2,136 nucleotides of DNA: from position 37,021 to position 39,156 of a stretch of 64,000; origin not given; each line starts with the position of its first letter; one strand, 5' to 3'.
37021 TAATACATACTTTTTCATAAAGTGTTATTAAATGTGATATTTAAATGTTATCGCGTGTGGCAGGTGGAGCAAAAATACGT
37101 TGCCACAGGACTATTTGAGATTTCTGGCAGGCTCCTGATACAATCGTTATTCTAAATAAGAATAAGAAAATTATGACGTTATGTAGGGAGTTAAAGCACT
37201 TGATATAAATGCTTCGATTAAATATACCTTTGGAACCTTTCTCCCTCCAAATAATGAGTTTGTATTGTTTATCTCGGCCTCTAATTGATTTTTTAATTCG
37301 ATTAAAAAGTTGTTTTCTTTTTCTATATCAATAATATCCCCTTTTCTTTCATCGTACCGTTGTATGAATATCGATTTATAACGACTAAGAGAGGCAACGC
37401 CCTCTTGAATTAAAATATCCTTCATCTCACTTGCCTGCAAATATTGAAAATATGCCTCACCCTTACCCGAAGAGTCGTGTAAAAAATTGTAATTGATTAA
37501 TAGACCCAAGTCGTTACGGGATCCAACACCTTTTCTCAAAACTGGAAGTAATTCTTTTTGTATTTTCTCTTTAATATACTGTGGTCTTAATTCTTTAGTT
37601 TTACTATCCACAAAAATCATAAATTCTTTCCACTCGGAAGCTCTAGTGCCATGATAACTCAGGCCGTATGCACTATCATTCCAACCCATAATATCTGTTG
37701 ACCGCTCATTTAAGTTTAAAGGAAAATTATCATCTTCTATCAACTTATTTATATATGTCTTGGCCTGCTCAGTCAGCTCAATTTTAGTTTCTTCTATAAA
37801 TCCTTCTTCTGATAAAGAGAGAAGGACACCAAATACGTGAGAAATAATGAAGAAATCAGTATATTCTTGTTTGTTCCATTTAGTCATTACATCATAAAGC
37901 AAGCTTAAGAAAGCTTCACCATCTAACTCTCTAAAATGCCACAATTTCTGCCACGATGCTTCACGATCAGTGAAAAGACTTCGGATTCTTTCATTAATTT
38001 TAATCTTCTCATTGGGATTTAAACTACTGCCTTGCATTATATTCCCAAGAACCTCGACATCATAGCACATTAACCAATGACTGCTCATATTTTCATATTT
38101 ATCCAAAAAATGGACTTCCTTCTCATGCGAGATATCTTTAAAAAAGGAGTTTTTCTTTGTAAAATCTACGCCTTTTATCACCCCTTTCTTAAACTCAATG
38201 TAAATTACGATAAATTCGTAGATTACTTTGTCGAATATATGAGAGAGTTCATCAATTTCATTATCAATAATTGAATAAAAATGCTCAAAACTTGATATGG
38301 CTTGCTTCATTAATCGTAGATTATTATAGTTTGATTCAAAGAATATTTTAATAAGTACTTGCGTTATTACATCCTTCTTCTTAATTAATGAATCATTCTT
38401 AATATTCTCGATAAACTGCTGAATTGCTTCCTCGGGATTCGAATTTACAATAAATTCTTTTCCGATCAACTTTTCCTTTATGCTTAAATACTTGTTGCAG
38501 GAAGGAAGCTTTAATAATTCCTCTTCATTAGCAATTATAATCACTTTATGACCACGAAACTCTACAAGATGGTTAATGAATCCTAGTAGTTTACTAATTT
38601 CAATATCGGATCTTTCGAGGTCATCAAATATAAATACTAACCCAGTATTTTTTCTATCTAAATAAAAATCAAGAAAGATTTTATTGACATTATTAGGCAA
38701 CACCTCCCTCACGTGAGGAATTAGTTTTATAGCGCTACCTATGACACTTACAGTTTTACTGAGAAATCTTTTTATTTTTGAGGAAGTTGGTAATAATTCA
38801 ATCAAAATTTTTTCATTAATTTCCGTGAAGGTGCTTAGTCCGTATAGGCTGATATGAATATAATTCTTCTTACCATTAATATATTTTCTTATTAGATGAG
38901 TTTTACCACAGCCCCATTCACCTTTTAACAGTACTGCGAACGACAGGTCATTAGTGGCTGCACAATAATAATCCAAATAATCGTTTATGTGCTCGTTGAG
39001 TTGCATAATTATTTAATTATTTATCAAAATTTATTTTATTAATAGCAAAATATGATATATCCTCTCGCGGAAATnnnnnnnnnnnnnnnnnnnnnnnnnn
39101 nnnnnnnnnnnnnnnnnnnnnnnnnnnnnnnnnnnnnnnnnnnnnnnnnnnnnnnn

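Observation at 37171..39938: RNase H-fold protein with unknown C-terminal domain paired with a soluble KAP-family NTPase: candidate undescribed two-gene (defence-type) module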

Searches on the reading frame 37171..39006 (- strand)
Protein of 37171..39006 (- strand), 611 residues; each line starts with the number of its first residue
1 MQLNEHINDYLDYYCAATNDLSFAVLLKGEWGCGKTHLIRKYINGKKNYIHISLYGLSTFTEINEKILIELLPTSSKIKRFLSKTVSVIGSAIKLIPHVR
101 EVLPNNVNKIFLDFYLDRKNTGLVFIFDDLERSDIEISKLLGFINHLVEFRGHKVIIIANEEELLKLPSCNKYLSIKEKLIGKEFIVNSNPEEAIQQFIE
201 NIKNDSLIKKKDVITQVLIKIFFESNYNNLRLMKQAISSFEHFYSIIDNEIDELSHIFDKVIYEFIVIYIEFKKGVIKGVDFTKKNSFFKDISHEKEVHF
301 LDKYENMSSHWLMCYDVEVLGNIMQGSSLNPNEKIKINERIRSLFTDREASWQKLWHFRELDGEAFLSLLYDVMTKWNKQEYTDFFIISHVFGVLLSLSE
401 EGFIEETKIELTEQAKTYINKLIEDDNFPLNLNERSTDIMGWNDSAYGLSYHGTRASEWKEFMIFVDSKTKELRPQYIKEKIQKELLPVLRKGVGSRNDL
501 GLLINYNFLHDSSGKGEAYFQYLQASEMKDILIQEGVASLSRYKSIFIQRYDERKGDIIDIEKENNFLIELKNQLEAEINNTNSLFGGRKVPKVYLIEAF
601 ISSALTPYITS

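Call 3: search_protein_families(library=pfam, proteins=[window:37171-39006:-], max_evalue=0.01)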
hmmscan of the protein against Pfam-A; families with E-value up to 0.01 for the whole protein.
window:37171-39006:- (611 aa): 4 families
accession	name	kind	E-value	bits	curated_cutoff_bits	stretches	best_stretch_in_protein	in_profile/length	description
PF07693.20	KAP_NTPase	-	1.2e-17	64.6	20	1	9-246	7-292/293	KAP family P-loop domain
PF13191.12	AAA_16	-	2.9e-05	25.1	32.6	1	10-156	12-166/167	AAA ATPase domain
PF13401.12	AAA_22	-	0.00018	22.3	27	1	25-159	8-122/130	AAA domain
PF01637.24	ATPase_2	-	0.00052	20.3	33.2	1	25-163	23-158/225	ATPase domain predominantly from Archaea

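Call 4: search_protein_families(library=padloc, proteins=[window:37171-39006:-], max_evalue=0.01)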
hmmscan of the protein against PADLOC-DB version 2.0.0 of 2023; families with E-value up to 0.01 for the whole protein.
window:37171-39006:- (611 aa): 3 families
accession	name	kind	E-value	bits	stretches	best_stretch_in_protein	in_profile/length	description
PDLC05031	PDC-S49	-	7.5e-113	376.5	1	2-590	4-600/624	-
PDLC05029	PDC-S49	-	4.1e-97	324.4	1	2-592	3-601/619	-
PDLC05030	PDC-S49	-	6.1e-68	228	1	4-583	3-606/629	-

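Call 5: search_protein_families(library=ncbifam, proteins=[window:37171-39006:-], max_evalue=0.01)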
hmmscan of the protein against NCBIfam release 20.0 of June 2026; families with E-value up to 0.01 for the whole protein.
window:37171-39006:- (611 aa): 0 families

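Call 12: find_homologous_proteins(query=window:37171-39006:-)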
Query window:37171-39006:- (611 aa): 682 proteins with E <= 0.001 among 8000 candidates; the best 120 are listed.
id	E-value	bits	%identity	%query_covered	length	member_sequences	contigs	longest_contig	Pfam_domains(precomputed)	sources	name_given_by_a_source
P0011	0.0e+0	1354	100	100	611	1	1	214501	PF07693.21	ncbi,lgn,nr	ncbi:MAG: P-loop NTPase fold protein [bacterium]|nr:P-loop NTPase fold protein [bacterium]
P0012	6.4e-221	753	59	96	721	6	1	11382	PF07693.21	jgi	-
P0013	5.1e-217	741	56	100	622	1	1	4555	PF07693.21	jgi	jgi:hypothetical protein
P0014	8.5e-181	621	49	100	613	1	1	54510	PF07693.21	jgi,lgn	jgi:hypothetical protein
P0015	1.9e-177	610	49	100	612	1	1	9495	PF07693.21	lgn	-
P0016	8.9e-176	604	48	100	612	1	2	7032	PF07693.21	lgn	-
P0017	1.2e-166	574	48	99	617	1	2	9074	PF07693.21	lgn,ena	-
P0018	7.7e-163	562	47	100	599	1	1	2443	PF07693.21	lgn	-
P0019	4.8e-159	549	45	99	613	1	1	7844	PF07693.21,PF01637.25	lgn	-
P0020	1.4e-157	544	45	100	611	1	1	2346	PF07693.21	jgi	jgi:hypothetical protein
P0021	3.4e-156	540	44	100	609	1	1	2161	PF07693.21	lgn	-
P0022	5.7e-156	539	44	100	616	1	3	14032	PF07693.21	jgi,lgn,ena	-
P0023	2.6e-155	537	44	99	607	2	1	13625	PF07693.21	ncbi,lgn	ncbi:MAG: P-loop NTPase fold protein [Parcubacteria group bacterium]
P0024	4.1e-154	533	45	100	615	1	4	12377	PF07693.21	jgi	jgi:hypothetical protein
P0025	6.1e-154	532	45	100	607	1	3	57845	PF07693.21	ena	-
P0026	1.2e-152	528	43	100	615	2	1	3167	PF07693.21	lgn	-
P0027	1.3e-152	528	45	100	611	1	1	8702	PF07693.21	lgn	-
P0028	4.5e-152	526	47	100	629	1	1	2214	PF07693.21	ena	-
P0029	4.9e-152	526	44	100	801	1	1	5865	PF07693.21,PF06821.20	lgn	-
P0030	3.4e-151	523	45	100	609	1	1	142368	PF07693.21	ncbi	ncbi:MAG: P-loop NTPase fold protein [Candidatus Moraniibacteriota bacterium]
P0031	1.2e-150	521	43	100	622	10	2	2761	PF07693.21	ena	-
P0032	2.2e-150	521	44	100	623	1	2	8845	PF07693.21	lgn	-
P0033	5.5e-150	519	45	100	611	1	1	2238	PF07693.21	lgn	-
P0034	6.0e-150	519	44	100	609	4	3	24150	PF07693.21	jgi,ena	-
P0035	6.7e-150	519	41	100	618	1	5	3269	PF07693.21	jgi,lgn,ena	-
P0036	8.2e-150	519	43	100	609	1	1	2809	PF07693.21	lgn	-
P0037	8.6e-150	519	43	100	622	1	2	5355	PF07693.21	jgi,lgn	jgi:hypothetical protein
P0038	2.0e-149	517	45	100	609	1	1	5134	PF07693.21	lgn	-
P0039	9.1e-149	515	46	100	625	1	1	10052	PF07693.21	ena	-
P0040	3.1e-147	510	43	100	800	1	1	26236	PF07693.21,PF06821.20,PF01637.25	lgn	-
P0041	7.3e-146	506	45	100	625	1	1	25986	PF07693.21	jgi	jgi:DNA polymerase III delta prime subunit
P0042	3.8e-145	503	43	100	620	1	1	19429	PF07693.21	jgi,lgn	jgi:DNA polymerase III delta prime subunit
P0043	7.1e-143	496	43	100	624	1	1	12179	PF07693.21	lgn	-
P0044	7.4e-143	496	42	99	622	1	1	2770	PF07693.21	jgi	jgi:hypothetical protein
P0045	2.2e-141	491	42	99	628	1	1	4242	PF07693.21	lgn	-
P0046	1.7e-138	481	41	100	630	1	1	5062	PF07693.21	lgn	-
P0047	3.4e-137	477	41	99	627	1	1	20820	PF07693.21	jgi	jgi:hypothetical protein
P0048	2.7e-136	474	41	100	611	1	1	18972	PF07693.21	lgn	-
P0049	5.9e-133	463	43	94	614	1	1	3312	PF07693.21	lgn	-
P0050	2.9e-111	391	45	76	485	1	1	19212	PF07693.21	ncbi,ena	-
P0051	7.8e-110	387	37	99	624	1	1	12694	PF07693.21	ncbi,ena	-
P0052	9.2e-109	383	39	100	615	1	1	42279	PF07693.21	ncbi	-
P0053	4.3e-62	229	33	78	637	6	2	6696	PF07693.21,PF07728.21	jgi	jgi:hypothetical protein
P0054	9.9e-62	228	33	77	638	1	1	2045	PF07693.21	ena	-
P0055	3.5e-61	226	33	78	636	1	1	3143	PF07693.21,PF07728.21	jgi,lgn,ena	-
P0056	2.2e-59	220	33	78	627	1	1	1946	PF13173.13,PF07693.21,PF13401.13,PF07728.21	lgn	-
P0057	3.6e-59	219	31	78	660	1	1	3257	PF07693.21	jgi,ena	-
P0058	6.7e-59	218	34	78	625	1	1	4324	PF07693.21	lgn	-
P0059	1.7e-58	217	33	78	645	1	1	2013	PF07693.21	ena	-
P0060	1.1e-57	214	33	78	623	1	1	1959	PF13173.13,PF07693.21,PF13401.13,PF07728.21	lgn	-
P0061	1.4e-57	214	33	77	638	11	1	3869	PF07693.21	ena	-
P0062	1.9e-57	214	32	79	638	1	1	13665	PF07693.21,PF07728.21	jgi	jgi:hypothetical protein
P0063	3.8e-57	213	33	77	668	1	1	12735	PF13173.13,PF07693.21,PF13401.13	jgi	jgi:hypothetical protein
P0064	1.6e-56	211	31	75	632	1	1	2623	PF07693.21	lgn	-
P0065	1.6e-56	211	30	81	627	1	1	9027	PF07693.21,PF13401.13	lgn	-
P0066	1.7e-56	211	38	46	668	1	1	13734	PF07693.21,PF13401.13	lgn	-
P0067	1.8e-56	210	33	80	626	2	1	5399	PF07693.21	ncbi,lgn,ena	-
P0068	4.9e-56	209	30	99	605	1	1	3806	PF07693.21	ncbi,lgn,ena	-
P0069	6.0e-56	209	32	80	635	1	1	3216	PF07693.21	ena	-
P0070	1.3e-55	208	30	77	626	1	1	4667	PF07693.21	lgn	-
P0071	1.4e-55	207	32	77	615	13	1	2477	PF07693.21,PF07728.21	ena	-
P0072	1.7e-55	207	31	76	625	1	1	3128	PF07693.21,PF13401.13,PF01637.25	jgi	jgi:hypothetical protein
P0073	2.2e-55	207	30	76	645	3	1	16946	PF07693.21,PF13401.13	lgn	-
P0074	2.3e-55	207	32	81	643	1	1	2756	PF07693.21,PF12775.14,PF13401.13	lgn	-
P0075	2.9e-55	206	30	78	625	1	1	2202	PF07693.21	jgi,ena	-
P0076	3.1e-55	206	29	85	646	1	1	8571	PF07693.21,PF13401.13,PF01637.25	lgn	-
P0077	3.5e-55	206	29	90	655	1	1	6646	PF07693.21,PF13401.13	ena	-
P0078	5.5e-55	205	30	80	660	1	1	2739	PF07693.21,PF13401.13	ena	-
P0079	8.9e-55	205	29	91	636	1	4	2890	PF07693.21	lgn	-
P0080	9.8e-55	205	32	69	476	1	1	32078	PF07693.21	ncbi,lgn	ncbi:P-loop NTPase fold protein [Desulfonatronum parangueonense]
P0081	1.7e-54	204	29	99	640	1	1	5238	PF07693.21,PF13401.13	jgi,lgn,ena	-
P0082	1.9e-54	204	30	95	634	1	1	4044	PF07693.21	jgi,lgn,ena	-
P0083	3.8e-54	203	32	76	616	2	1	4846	PF07693.21,PF13401.13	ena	-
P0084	5.5e-54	202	32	77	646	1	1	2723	PF07693.21,PF12775.14,PF13401.13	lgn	-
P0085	8.2e-54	202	31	76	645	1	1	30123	PF07693.21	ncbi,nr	ncbi:MAG: AAA domain-containing protein [Richelia sp. SM1_7_0]|nr:AAA domain-containing protein [Ric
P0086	1.4e-53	201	34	69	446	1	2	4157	PF07693.21,PF13401.13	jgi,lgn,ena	-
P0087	1.5e-53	201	29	87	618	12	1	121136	PF07693.21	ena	-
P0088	1.6e-53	201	31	76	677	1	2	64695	PF07693.21,PF13401.13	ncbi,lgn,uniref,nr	ncbi:hypothetical protein NIES267_75170 (plasmid) [Calothrix parasitica NIES-267]|uniref:KAP NTPase 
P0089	1.7e-53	201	31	77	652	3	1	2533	PF07693.21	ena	-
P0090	2.8e-53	200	30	80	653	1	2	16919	PF07693.21,PF13401.13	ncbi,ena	-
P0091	3.8e-53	199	29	85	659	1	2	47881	PF07693.21,PF13401.13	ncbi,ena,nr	ncbi:MAG: P-loop NTPase fold protein [Xenococcus sp. MO_188.B8]|nr:P-loop NTPase fold protein [Xenoc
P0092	4.2e-53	199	32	76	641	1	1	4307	PF07693.21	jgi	jgi:GTPase SAR1 family protein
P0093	4.5e-53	199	30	80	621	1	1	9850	PF07693.21,PF13401.13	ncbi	-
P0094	4.9e-53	199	31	80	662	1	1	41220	PF07693.21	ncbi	-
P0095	7.5e-53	198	29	76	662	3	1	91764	PF07693.21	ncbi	ncbi:MAG: P-loop NTPase fold protein [Mastigocoleus sp.]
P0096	7.6e-53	198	31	78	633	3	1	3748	PF07693.21,PF01637.25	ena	-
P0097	8.1e-53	198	31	80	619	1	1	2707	PF07693.21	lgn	-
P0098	1.1e-52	198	34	70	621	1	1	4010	PF07693.21,PF13401.13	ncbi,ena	-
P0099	1.6e-52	197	29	99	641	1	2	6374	PF07693.21,PF12775.14,PF13401.13,PF01637.25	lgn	-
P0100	2.0e-52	197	32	85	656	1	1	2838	PF07693.21,PF13401.13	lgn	-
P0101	2.3e-52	197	30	76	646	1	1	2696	PF07693.21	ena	-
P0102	2.5e-52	197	33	76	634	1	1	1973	PF07693.21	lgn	-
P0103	4.5e-52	196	31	96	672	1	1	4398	PF07693.21,PF13401.13,PF01637.25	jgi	jgi:GTPase SAR1 family protein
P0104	6.5e-52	195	30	83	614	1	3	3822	PF07693.21,PF13401.13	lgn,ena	-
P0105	8.7e-52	195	30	100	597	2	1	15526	PF07693.21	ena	-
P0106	9.0e-52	195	31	76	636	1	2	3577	PF07693.21,PF13401.13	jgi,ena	jgi:hypothetical protein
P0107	1.7e-51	194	30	81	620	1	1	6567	PF07693.21,PF13401.13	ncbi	ncbi:MAG: P-loop NTPase fold protein, partial [Cyanobacteria bacterium P01_G01_bin.67]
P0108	3.8e-51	193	31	81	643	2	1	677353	PF07693.21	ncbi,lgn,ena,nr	ncbi:MAG: KAP family NTPase [Timaviella obliquedivisa GSE-PSE-MK23-08B]|nr:KAP family NTPase [Timavi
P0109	5.1e-51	192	30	71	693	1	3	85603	PF07693.21,PF13401.13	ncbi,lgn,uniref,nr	ncbi:P-loop NTPase fold protein [Myxosarcina sp. GI1]|uniref:P-loop NTPase fold protein n=1 Tax=Myxo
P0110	5.1e-51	192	30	81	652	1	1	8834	PF07693.21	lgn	-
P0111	5.7e-51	192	31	77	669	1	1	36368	PF07693.21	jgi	jgi:GTPase SAR1 family protein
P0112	6.7e-51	192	31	76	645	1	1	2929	PF07693.21,PF13401.13,PF01637.25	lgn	-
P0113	7.4e-51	192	33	77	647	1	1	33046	PF07693.21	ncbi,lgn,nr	ncbi:MAG: NTPase [Rivularia sp. (in: Bacteria)]|nr:NTPase [Rivularia sp. MS3]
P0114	1.2e-50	191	29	81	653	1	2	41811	PF07693.21,PF13401.13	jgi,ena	jgi:GTPase SAR1 family protein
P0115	1.3e-50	191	29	76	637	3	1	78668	PF07693.21,PF13401.13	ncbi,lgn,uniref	ncbi:P-loop NTPase fold protein [Coleofasciculus chthonoplastes]|uniref:P-loop NTPase fold protein n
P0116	1.7e-50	191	29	78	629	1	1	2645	PF07693.21,PF01637.25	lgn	-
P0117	1.7e-50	191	31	78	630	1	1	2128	PF07693.21,PF13401.13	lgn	-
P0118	1.8e-50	191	30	84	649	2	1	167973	PF07693.21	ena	-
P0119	1.9e-50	191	31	76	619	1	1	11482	PF07693.21,PF13401.13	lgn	-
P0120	2.2e-50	190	29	86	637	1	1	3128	PF07693.21,PF13401.13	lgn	-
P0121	2.5e-50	190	31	90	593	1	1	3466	PF07693.21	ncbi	-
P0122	2.5e-50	190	31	79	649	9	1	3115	PF07693.21,PF13401.13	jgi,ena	-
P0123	2.7e-50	190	30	80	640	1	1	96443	PF07693.21,PF13401.13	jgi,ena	jgi:nucleoside-triphosphatase THEP1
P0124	2.7e-50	190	33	80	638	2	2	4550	PF07693.21,PF13401.13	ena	-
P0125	2.9e-50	190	29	76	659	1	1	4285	PF07693.21,PF13401.13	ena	-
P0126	3.9e-50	189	30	76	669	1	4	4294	PF07693.21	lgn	-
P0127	6.4e-50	189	31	77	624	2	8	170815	PF07693.21,PF13401.13,PF01637.25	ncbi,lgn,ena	-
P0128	6.4e-50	189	29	77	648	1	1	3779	PF07693.21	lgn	-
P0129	8.0e-50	188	31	76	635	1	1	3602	PF07693.21,PF13401.13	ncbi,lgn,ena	-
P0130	8.7e-50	188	30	77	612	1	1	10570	PF07693.21,PF13401.13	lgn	-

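Call 18: find_related_loci(query=A3, collection=genome_contigs, flank=6000)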
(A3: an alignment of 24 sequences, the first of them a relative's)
Query A3 (611 aa) in genome_contigs; peptide patterns used: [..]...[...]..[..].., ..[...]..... (x = any residue, [..] = any of these).
365 stretches matched a pattern; 308 encode a relative of the query (tblastn E <= 1e-3); the best 80 are kept; 80 distinct loci.
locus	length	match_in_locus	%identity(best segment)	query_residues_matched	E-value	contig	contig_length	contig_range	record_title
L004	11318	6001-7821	44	1-609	9e-162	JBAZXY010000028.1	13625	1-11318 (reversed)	MAG: Parcubacteria group bacterium isolate SO_2017_GW1_67 NODE_16814_length_13625_cov_2.073789_OW334_2017, whole genome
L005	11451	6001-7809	48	1-605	1e-159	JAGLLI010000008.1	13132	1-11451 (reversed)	MAG: Candidatus Parcubacteria bacterium isolate RS_5_13 ROV157_5.bin.13.fa_8, whole genome shotgun sequence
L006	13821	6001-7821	45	1-609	2e-157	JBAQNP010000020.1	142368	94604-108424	MAG: Candidatus Moraniibacteriota bacterium isolate MFD12002_ilm_asm_bin49 k127_62493, whole genome shotgun sequence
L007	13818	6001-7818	43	1-609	8e-149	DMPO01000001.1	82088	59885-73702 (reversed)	MAG TPA_asm: Candidatus Azambacteria bacterium isolate UBA12106 contig_7978, whole genome shotgun sequence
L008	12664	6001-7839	37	4-609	1e-113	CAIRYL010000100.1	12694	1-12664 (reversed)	uncultured Candidatus Peregrinibacteria bacterium isolate KTt_bin-1341 genome assembly, contig: bin-1341:100/177, whole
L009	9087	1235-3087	45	4-609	4e-126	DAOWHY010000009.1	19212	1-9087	MAG TPA_asm: Candidatus Moraniibacteriota bacterium isolate CSMAG_2029 CSMAG_2029_k141_1907304_length_19212_cov_18.0784,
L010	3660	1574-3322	30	4-609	2e-63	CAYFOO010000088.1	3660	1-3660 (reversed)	MAG TPA_asm: uncultured Candidatus Peribacteria bacterium isolate ERP019367_co2_108 genome assembly, contig: NODE_13956_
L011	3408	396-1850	33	4-474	5e-62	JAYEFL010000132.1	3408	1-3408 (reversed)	MAG: Bacteroidota bacterium isolate MAG274 MAG274_132, whole genome shotgun sequence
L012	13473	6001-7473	32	4-480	2e-61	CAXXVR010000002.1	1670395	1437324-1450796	MAG: uncultured Desulfobacterium sp. isolate c12101c2-3ca8-4cd2-975f-f16a8d793812 genome assembly, contig: contig_2, who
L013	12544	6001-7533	31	3-496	2e-61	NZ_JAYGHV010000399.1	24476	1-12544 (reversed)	Spirulina sp. 06S082 NODE_204_length_24476_cov_4.292661, whole genome shotgun sequence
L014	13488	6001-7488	30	2-466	1e-58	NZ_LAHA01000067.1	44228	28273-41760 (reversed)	Nostoc linckia z4 scaffold69.1, whole genome shotgun sequence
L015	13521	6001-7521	29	3-466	5e-57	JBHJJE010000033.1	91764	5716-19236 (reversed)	MAG: Mastigocoleus sp. isolate pac_S11C2856_1 S11Ck141_1338731, whole genome shotgun sequence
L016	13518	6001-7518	30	1-491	2e-56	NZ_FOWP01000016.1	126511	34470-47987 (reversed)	Ectopseudomonas composti strain CCUG 59231, whole genome shotgun sequence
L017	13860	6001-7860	28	3-610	2e-56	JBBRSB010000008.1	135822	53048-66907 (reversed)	MAG: Gloeobacterales cyanobacterium isolate La2_maxbin2.427 La2_maxbin2.427_K_962393L135822_cov_112.9703, whole genome s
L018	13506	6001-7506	31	3-466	3e-56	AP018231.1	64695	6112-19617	Calothrix parasitica NIES-267 plasmid plasmid4 DNA, complete genome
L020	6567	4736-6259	30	2-494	2e-54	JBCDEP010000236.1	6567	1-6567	MAG: Cyanobacteria bacterium P01_G01_bin.67 k141_452596_length_6567_cov_15.0000, whole genome shotgun sequence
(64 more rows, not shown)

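Call 20: find_encoding_contigs(protein=P0012, flank=6000, max_places=2)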
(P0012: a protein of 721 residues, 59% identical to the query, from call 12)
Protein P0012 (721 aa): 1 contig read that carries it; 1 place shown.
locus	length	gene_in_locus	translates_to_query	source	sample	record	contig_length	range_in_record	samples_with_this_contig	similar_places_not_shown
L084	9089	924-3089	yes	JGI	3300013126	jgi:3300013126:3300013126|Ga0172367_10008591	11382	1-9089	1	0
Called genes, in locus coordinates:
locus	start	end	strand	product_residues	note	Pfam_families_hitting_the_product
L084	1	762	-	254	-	?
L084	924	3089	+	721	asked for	PF07693:KAP_NTPase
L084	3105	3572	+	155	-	-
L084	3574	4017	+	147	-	-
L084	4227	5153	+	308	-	PF01368:DHH, PF02833:DHHA2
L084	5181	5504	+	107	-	-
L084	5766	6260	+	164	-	-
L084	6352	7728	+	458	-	PF10648:Gmad2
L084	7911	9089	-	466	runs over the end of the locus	PF18370:RGI_lyase (faint), PF25833:Fn3_SaeA_3rd (faint), PF06486:DUF1093 (faint), PF23376:Fn3_VIN3 (faint), PF25788:Ig_Rha78A_N (faint), PF00041:fn3 (weak)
